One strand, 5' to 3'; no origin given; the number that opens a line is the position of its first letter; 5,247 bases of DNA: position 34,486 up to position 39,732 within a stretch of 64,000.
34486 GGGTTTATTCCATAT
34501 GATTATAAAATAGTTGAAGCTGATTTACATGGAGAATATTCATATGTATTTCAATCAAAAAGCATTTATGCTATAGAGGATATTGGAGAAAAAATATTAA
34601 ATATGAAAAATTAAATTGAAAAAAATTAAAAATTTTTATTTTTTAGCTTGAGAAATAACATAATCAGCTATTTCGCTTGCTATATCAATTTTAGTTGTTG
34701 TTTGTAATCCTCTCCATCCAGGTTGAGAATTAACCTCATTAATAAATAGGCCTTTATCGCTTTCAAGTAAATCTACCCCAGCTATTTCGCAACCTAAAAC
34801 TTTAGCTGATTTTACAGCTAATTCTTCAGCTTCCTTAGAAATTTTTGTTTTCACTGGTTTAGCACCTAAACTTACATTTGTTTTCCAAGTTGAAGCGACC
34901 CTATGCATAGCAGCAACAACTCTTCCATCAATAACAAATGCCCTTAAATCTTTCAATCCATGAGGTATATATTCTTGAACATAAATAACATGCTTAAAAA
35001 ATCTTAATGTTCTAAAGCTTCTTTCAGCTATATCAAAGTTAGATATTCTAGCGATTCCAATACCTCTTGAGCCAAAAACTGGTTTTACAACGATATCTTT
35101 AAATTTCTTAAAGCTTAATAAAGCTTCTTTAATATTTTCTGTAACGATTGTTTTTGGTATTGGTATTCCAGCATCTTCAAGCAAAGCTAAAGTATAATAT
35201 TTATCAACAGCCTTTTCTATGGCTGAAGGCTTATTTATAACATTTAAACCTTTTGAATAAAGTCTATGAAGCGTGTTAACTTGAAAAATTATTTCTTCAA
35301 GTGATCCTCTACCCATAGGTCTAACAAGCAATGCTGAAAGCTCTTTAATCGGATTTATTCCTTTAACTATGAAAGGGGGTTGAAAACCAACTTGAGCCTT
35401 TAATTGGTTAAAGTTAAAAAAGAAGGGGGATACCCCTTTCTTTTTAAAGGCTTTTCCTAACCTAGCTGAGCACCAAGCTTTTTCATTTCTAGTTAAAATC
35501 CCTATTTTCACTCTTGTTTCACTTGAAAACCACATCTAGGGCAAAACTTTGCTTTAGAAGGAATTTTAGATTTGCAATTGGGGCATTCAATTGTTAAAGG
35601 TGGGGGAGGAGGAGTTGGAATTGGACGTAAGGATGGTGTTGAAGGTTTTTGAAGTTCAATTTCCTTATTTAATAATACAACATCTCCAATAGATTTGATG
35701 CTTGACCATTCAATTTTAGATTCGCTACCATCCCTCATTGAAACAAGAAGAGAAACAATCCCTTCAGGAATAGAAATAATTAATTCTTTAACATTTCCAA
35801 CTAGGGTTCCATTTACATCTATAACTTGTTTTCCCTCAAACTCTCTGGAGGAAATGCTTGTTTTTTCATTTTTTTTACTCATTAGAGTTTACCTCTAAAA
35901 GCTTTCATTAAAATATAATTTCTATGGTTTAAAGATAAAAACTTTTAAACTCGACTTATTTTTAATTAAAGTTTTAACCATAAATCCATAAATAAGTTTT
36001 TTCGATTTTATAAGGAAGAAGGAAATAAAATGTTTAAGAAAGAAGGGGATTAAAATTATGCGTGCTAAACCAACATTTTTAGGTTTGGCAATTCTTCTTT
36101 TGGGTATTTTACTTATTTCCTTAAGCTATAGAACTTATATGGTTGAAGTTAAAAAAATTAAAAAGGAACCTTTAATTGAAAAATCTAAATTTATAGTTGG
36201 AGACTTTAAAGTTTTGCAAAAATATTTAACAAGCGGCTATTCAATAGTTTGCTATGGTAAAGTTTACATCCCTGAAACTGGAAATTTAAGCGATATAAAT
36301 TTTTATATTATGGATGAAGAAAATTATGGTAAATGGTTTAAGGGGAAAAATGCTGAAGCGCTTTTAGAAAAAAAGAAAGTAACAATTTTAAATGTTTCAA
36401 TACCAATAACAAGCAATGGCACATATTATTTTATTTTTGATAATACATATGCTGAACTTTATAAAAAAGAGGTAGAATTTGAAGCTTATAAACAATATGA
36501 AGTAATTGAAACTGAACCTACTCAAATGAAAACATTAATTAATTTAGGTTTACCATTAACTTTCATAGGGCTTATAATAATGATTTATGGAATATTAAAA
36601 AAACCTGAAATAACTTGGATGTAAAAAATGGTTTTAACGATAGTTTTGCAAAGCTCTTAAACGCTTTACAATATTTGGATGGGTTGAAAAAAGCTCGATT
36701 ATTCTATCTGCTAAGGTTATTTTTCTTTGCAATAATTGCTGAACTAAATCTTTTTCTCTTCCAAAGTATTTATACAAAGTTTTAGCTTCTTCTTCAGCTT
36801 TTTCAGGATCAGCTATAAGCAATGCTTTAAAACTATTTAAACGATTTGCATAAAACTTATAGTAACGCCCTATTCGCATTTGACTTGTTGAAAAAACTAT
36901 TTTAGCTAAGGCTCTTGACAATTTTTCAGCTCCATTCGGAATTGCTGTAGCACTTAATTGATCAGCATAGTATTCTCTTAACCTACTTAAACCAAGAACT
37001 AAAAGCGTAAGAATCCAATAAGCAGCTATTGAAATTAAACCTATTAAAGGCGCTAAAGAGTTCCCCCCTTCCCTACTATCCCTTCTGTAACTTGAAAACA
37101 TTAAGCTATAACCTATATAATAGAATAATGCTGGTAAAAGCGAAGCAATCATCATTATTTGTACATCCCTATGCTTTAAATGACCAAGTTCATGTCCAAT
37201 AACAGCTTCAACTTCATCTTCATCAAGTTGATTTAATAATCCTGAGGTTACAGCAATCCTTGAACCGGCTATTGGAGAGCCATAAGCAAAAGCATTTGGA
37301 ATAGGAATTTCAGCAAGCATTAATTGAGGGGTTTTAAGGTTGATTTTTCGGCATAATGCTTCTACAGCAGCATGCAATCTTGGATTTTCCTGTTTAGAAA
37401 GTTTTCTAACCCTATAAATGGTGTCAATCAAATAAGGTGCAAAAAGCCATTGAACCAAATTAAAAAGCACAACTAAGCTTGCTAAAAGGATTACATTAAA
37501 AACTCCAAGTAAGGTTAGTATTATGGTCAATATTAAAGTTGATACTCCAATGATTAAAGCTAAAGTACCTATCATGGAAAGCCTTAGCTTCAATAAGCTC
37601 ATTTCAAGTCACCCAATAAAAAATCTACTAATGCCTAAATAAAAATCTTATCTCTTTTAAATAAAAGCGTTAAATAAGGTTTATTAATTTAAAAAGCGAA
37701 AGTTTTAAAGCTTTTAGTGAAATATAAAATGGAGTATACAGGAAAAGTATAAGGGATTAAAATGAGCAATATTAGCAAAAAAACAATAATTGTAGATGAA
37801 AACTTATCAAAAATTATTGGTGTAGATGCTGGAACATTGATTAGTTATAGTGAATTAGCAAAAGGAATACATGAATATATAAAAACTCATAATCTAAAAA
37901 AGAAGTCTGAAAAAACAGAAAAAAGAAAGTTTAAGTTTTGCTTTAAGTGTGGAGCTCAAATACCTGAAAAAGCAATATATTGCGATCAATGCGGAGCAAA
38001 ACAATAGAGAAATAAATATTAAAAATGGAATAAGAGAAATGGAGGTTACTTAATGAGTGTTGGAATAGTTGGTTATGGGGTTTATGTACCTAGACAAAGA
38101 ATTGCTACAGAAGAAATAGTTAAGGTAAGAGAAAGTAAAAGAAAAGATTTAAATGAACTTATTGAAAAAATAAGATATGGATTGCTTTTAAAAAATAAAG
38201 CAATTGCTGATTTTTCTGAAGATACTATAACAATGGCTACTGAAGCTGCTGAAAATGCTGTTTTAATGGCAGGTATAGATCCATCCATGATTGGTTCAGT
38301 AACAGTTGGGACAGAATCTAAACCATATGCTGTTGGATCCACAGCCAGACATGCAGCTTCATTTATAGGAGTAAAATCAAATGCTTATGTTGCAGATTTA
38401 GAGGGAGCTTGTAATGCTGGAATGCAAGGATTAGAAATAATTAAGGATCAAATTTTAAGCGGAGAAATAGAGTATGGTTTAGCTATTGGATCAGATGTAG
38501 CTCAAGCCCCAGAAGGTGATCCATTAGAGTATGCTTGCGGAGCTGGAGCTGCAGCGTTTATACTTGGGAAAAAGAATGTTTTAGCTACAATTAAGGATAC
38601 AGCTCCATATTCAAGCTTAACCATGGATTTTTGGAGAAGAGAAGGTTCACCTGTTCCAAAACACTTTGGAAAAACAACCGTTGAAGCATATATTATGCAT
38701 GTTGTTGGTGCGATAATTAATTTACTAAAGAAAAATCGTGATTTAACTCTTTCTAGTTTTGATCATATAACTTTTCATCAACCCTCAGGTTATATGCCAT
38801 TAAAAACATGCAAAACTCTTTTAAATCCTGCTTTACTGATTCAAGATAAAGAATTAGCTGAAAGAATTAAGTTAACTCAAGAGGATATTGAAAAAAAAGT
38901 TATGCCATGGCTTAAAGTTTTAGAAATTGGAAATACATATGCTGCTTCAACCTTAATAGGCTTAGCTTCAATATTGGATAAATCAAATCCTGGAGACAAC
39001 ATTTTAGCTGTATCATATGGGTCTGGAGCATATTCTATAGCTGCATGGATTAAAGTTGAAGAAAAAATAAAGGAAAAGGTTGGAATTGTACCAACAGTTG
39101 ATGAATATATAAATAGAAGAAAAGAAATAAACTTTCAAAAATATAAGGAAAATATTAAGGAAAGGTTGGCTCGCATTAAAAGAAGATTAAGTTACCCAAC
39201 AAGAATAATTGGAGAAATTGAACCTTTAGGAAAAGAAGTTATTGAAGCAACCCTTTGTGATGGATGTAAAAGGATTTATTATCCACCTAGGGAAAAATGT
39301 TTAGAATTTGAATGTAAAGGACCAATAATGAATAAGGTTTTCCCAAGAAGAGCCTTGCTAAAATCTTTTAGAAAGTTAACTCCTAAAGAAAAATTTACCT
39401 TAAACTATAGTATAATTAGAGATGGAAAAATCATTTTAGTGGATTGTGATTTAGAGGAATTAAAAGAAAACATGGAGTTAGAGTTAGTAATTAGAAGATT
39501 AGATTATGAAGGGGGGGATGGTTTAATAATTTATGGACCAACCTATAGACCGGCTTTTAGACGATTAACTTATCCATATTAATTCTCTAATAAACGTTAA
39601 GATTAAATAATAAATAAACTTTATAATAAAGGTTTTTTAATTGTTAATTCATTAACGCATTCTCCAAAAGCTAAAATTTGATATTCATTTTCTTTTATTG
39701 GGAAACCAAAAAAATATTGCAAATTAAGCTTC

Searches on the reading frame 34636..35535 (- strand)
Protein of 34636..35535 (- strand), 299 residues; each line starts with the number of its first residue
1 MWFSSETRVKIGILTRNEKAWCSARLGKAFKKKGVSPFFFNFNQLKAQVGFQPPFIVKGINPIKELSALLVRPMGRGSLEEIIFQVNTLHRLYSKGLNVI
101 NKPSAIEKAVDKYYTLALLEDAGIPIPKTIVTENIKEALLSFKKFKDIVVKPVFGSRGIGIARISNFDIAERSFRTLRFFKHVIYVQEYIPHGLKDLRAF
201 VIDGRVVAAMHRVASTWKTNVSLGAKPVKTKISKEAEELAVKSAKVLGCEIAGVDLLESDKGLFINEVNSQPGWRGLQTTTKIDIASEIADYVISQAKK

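Call 52: search_protein_families(library=pfam, proteins=[window:34636-35535:-], max_evalue=0.00001)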
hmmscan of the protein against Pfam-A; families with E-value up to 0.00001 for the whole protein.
window:34636-35535:- (299 aa): 5 families
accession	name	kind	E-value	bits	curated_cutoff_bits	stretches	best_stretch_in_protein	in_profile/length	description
PF08443.16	RimK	-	1.8e-35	122.7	21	1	109-293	1-188/188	RimK-like ATP-grasp domain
PF02955.21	GSH-S_ATP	-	1.2e-13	51.4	23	1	126-259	12-154/175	Prokaryotic glutathione synthetase, ATP-grasp domain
PF02655.19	ATP-grasp_3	-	2.2e-10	41.3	23.2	1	110-271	2-156/160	ATP-grasp domain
PF14397.11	ATPgrasp_ST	-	2.6e-07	30.6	31.4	0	100-166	10-81/278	Sugar-transfer associated ATP-grasp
PF14398.11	ATPgrasp_YheCD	-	3.5e-07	30.2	26.8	0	115-166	18-69/255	YheC/D like ATP-grasp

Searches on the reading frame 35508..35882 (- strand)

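Call 47: search_protein_families(library=pfam, proteins=[window:35508-35882:-], max_evalue=0.001)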
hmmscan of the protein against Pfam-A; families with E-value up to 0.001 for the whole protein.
window:35508-35882:- (124 aa): 6 families
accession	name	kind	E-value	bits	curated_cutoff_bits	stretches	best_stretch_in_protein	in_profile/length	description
PF05239.21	PRC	-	1.6e-07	31.7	21.2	1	9-72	3-72/78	PRC-barrel domain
PF12773.13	DZR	-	2.9e-06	27.8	27.3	1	100-118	1-19/45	Double zinc ribbon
PF13240.11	Zn_Ribbon_1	-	7.6e-06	26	25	1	100-120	2-22/23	zinc-ribbon domain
PF13248.11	Zn_ribbon_3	-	1.1e-05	25.1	27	1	97-118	2-23/26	zinc-ribbon domain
PF10571.15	UPF0547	-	6.4e-05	23.4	29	1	99-119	2-22/26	Uncharacterised protein family UPF0547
PF17032.10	Zn_ribbon_15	-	9.6e-05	23.5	28.9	1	97-118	52-73/73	zinc-ribbon family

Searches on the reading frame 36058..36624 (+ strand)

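Call 46: search_protein_families(library=pfam, proteins=[window:36058-36624:+], max_evalue=0.001)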
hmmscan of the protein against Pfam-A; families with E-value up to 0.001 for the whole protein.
window:36058-36624:+ (188 aa): 1 family
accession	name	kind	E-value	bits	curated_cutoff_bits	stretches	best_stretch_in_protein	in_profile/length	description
PF01105.29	EMP24_GP25L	-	6.4e-05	23.5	25.9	1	53-144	14-96/182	emp24/gp25L/p24 family/GOLD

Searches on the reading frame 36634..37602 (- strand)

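Call 51: search_protein_families(library=pfam, proteins=[window:36634-37602:-], max_evalue=0.00001)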
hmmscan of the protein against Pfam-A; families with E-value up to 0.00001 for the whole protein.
window:36634-37602:- (322 aa): 2 families
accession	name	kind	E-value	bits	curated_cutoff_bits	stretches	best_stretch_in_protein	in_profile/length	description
PF01435.24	Peptidase_M48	-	2.1e-41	142.3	20.3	1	71-320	2-184/186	Peptidase family M48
PF05569.17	Peptidase_M56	-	2e-07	30.9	31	1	38-162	102-224/296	BlaR1 peptidase M56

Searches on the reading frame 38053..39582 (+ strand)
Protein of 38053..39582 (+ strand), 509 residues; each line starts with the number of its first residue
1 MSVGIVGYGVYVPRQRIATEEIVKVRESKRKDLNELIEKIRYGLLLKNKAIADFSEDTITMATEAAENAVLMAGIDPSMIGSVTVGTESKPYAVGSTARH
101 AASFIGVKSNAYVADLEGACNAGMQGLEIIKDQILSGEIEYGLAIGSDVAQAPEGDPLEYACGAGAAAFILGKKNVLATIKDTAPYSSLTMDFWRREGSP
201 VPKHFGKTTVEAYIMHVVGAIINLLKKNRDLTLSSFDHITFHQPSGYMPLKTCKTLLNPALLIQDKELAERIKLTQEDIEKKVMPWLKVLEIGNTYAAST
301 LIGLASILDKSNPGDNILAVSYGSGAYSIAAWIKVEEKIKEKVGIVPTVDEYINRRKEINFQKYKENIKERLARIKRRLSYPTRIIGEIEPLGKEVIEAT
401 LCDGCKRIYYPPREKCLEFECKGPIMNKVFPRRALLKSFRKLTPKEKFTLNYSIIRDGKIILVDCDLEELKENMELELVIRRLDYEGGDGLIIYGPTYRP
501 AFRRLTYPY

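Call 52: search_protein_families(library=pfam, proteins=[window:38053-39582:+], max_evalue=0.00001)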
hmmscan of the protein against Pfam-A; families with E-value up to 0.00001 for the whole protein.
window:38053-39582:+ (509 aa): 2 families
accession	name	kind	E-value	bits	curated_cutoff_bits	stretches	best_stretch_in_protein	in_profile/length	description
PF08540.16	HMG_CoA_synt_C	-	2.8e-09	37.5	25.1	1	265-375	125-245/280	Hydroxymethylglutaryl-coenzyme A synthase C terminal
PF00108.29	Thiolase_N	-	1.2e-07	31.8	26.4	1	60-147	25-112/260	Thiolase, N-terminal domain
